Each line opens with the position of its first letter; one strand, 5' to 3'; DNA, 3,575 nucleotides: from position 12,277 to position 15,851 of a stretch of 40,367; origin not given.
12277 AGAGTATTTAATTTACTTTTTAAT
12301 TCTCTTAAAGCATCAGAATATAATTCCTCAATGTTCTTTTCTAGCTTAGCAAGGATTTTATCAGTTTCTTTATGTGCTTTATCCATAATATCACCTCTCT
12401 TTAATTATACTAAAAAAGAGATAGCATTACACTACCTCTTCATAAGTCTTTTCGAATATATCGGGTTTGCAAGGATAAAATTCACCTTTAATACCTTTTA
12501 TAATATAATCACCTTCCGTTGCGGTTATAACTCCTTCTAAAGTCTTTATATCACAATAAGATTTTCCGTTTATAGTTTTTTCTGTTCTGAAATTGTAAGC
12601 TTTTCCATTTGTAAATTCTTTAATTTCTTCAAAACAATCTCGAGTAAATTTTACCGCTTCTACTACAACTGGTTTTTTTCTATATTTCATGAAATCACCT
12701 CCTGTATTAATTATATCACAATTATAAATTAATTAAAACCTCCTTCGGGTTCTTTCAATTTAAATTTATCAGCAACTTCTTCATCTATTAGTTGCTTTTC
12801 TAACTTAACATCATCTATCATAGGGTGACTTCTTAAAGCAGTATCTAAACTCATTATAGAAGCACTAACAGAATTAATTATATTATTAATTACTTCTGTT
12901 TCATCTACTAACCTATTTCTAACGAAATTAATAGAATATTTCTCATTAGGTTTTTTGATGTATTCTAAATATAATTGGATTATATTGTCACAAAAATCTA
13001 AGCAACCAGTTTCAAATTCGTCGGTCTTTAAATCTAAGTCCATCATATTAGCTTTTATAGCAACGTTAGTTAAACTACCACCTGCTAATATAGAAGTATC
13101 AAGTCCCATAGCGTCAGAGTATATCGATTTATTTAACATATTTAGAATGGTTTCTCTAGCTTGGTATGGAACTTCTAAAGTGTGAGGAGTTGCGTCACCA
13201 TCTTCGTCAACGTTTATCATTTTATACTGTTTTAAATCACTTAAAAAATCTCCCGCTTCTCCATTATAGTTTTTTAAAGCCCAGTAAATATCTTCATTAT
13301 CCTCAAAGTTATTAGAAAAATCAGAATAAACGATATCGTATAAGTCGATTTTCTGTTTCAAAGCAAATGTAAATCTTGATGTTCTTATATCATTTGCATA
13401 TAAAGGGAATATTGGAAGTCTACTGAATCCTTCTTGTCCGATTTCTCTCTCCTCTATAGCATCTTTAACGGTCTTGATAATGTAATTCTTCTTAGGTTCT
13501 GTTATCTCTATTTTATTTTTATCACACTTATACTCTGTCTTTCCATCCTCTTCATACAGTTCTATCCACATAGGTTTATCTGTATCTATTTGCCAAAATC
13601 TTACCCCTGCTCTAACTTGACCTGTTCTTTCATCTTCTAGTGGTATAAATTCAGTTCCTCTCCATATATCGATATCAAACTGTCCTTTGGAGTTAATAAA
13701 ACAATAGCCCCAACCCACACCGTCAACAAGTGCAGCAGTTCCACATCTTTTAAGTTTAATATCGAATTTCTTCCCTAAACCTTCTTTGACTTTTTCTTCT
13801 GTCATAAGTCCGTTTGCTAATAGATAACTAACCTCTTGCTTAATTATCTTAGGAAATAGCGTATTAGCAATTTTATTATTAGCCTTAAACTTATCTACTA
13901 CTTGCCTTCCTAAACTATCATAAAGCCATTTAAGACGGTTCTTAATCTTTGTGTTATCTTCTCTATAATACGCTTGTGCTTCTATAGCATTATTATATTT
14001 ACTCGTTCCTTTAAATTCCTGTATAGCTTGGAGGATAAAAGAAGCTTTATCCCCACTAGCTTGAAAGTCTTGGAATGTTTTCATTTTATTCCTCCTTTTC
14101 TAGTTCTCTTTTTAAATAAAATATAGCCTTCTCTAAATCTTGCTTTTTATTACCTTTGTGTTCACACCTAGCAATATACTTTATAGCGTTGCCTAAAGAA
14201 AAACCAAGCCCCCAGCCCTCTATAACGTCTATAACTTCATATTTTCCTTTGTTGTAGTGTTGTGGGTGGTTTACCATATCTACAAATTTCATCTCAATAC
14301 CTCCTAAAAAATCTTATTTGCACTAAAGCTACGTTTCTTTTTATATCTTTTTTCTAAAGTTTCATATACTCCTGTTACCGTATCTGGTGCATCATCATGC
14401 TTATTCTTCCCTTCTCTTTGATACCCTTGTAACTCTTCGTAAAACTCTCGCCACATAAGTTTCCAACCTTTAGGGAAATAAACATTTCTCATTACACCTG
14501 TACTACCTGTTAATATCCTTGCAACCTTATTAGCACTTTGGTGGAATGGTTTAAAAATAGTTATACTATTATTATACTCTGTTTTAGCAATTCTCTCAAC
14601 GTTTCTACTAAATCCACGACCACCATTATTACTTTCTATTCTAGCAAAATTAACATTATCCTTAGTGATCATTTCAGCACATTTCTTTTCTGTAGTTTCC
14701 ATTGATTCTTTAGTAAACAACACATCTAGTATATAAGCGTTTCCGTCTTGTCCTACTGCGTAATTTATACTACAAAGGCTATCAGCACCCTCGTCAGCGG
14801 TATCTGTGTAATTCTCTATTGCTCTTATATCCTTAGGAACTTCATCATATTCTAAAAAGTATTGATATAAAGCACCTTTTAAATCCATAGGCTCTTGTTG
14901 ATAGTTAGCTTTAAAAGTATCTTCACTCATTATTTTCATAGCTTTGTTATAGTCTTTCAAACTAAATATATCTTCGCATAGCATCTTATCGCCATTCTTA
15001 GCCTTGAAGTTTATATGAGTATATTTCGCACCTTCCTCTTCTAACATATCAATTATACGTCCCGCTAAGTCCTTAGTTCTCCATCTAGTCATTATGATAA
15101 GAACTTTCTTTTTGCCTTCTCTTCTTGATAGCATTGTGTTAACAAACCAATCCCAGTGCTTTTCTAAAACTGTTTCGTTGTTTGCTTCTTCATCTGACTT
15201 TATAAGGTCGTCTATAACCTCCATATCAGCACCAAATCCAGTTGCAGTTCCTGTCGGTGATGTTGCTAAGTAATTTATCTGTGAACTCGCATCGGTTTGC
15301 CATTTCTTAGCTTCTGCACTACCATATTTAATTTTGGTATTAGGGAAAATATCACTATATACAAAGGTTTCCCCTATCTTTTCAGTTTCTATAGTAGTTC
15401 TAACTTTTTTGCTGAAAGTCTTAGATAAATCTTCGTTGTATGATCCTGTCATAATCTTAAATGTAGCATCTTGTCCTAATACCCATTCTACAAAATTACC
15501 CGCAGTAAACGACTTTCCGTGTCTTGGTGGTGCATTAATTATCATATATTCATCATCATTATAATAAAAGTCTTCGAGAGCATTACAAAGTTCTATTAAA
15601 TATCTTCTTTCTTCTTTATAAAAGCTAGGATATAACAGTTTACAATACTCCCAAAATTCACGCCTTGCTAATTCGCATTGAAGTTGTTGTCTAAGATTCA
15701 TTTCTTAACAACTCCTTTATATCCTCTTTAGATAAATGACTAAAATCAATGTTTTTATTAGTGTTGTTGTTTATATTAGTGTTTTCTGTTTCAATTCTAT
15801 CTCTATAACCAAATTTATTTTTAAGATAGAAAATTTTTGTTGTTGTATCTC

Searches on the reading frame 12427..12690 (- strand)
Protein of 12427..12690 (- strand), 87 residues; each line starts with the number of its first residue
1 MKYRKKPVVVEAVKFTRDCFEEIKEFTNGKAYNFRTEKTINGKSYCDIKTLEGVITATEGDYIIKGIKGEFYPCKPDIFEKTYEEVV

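Call 4: search_protein_families(library=pfam, proteins=[window:12427-12690:-], max_evalue=0.01)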
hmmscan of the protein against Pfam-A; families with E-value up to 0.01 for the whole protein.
window:12427-12690:- (87 aa): 0 families

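Call 5: search_protein_families(library=phrogs, proteins=[window:12427-12690:-], max_evalue=0.001)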
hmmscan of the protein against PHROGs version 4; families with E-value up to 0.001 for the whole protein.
window:12427-12690:- (87 aa): 8 families
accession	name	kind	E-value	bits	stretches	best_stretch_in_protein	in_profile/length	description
phrog_419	-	unknown function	1.2e-35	124.4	1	1-86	42-123/300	-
phrog_4502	-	unknown function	4.6e-27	96.2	1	2-86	3-86/190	-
phrog_1810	-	unknown function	1.8e-26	94.1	1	2-86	9-92/166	-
phrog_4159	-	other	8.5e-12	45.9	1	2-86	3-83/270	nucleotide pyrophosphohydrolase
phrog_19511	-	unknown function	1.1e-10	42.6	1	2-86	3-88/155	-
phrog_33170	-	unknown function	4.5e-06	27.8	1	52-84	87-119/124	-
phrog_36774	-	unknown function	2.5e-05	25.7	1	47-84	40-77/86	-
phrog_10664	-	unknown function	0.00026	21.9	1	35-80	25-70/83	-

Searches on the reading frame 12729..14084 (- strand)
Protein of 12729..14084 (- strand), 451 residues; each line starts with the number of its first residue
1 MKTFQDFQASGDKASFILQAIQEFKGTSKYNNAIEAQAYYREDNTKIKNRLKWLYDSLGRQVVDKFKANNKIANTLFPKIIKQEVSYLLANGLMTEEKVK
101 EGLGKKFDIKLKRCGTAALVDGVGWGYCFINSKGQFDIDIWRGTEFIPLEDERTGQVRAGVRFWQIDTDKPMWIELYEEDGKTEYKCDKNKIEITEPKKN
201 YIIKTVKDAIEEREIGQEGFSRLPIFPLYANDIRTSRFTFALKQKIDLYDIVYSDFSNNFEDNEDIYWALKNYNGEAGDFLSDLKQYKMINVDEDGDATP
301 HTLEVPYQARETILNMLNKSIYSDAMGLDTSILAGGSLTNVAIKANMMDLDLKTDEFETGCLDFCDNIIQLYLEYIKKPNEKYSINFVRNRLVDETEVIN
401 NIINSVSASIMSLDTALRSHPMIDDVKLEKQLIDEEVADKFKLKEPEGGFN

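Call 4: search_protein_families(library=pfam, proteins=[window:12729-14084:-], max_evalue=0.01)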
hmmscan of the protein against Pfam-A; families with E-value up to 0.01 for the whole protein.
window:12729-14084:- (451 aa): 1 family
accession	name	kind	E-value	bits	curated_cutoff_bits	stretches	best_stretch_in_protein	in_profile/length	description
PF05133.19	SPP1_portal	-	2.8e-43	148.9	25.5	1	28-437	10-410/416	Phage portal protein, SPP1 Gp6-like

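Call 5: search_protein_families(library=phrogs, proteins=[window:12729-14084:-], max_evalue=0.001)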
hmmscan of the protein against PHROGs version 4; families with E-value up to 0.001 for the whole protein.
window:12729-14084:- (451 aa): 2 families
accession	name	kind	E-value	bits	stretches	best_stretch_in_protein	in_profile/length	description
phrog_64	-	head and packaging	1e-77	262.9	1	6-447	68-505/547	portal protein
phrog_9064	-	head and packaging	2.2e-17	64.4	1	243-442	8-211/228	portal protein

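Call 20: search_dna_similar(query=window:12729-14084:-, collection=phages, mode=protein, max_rows=40, rows=best)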
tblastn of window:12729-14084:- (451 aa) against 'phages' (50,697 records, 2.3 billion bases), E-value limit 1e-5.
Records with a match: 210; places in all: 210; records where one place covers at least 80% of the query: 183.
Best place of each record, by identity: >=99% 3; 95-99% 12; <60% 195.
By first word of the organism name: Staphylococcus 69; Clostridium 30; Bacillus 18; Streptococcus 15; Lactococcus 14; Lactobacillus 14; Brevibacillus 11; Listeria 11; Bacteriophage 7; Clostridioides 4; and 11 more.
By host as written in the record: - 37; Staphylococcus aureus 20; Clostridium perfringens 12; Brevibacillus laterosporus 11; Lactococcus lactis 10; Bacillus subtilis 8; Staphylococcus epidermidis 8; Listeria monocytogenes 6; and 64 more.
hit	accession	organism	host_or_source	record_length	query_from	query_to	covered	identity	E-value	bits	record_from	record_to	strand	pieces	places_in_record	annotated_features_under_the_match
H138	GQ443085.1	Clostridium phage phiCP26F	Clostridium perfringens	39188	1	451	100%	99.3%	0e+0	890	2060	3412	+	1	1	phi26F_gp4: phage portal protein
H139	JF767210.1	Clostridium phage phiCP9O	Clostridium perfringens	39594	1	451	100%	99.3%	0e+0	890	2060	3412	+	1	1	phage portal protein SPP1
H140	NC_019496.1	Clostridium phage phiCP26F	Clostridium perfringens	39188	1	451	100%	99.3%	0e+0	890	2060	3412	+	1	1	phi26F_gp4: portal protein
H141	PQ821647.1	Clostridium phage HMD-PC1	Clostridium perfringens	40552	1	451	100%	98.9%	0e+0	887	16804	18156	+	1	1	portal protein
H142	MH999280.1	Clostridium phage CPD1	Clostridium perfringens 2589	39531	1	451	100%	98.9%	0e+0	885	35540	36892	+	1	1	portal protein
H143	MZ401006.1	Clostridium phage CPQ4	Clostridium perfringens JCM 1290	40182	1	451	100%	98.4%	0e+0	885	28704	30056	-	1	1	portal protein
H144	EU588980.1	Clostridium phage phiCP39-O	Clostridium perfringens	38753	1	447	99%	98.9%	0e+0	877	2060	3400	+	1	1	portal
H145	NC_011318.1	Clostridium phage phiCP39-O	Clostridium perfringens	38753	1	447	99%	98.9%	0e+0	877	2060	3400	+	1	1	portal protein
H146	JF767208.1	Clostridium phage phiCP13O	Clostridium perfringens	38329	1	447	99%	98.9%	0e+0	875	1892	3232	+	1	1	phage portal protein SPP1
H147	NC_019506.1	Clostridium phage phiCP13O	Clostridium perfringens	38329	1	447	99%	98.9%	0e+0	875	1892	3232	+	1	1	portal protein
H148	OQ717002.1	Clostridium phage vB_CpeS-17DYC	Clostridium perfringens 012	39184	1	447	99%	98.9%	0e+0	875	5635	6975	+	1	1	hypothetical protein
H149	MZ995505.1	Clostridium phage vB_CpeP_PMQ04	Clostridium perfringens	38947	1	447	99%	98.2%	0e+0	873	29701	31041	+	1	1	portal protein SPP1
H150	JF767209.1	Clostridium phage phiCP34O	Clostridium perfringens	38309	1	447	99%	98.0%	0e+0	872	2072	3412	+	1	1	phage portal protein SPP1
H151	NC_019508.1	Clostridium phage phiCP34O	Clostridium perfringens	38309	1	447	99%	98.0%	0e+0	872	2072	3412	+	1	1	portal protein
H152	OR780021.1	Clostridium phage XP41-N3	Clostridium perfringens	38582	1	449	100%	96.2%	0e+0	860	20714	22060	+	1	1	portal protein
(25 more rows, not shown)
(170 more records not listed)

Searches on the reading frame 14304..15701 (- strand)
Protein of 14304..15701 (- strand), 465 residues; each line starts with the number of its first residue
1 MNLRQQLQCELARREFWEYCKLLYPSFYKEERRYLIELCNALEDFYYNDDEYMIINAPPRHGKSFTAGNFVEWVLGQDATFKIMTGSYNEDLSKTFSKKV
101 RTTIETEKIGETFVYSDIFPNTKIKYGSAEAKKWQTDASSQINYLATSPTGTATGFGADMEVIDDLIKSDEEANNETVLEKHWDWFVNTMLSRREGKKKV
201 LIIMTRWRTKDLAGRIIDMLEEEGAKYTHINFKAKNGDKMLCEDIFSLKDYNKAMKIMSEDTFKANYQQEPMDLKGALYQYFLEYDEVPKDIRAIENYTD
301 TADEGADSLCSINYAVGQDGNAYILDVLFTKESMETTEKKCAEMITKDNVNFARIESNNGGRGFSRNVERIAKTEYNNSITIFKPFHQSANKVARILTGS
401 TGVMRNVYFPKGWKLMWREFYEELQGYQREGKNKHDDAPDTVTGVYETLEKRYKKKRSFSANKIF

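Call 4: search_protein_families(library=pfam, proteins=[window:14304-15701:-], max_evalue=0.01)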
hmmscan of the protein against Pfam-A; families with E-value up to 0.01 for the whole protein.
window:14304-15701:- (465 aa): 3 families
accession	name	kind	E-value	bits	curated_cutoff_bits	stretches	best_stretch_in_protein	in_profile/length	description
PF03237.21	Terminase_6N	-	1.4e-06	28.6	22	1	54-234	1-165/215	Terminase large subunit, T4likevirus-type, N-terminal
PF22530.2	Terminase-T7_RNaseH-like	-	6.9e-06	26.7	27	1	300-405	2-104/108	Terminase Bacteriophage T7, Ribonuclease H-like domain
PF17289.8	Terminase_6C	-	1.8e-05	25.2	22.6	1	300-440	4-146/155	Terminase RNaseH-like domain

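Call 5: search_protein_families(library=phrogs, proteins=[window:14304-15701:-], max_evalue=0.001)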
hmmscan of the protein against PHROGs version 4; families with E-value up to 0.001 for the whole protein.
window:14304-15701:- (465 aa): 6 families
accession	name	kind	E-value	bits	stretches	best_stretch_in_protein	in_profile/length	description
phrog_30251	-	head and packaging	3.6e-168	562.3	1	8-438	13-449/799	terminase large subunit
phrog_38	-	head and packaging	6.2e-96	323.7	1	6-458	264-712/760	terminase large subunit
phrog_4758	-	head and packaging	7.7e-60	203.2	1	3-239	7-240/243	terminase large subunit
phrog_5573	-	head and packaging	3.3e-34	119.4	1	221-455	6-240/250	terminase large subunit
phrog_8148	-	head and packaging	2.1e-19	70.5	1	5-59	9-64/64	terminase small subunit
phrog_979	-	head and packaging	2.2e-06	27.6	1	302-457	450-607/642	terminase large subunit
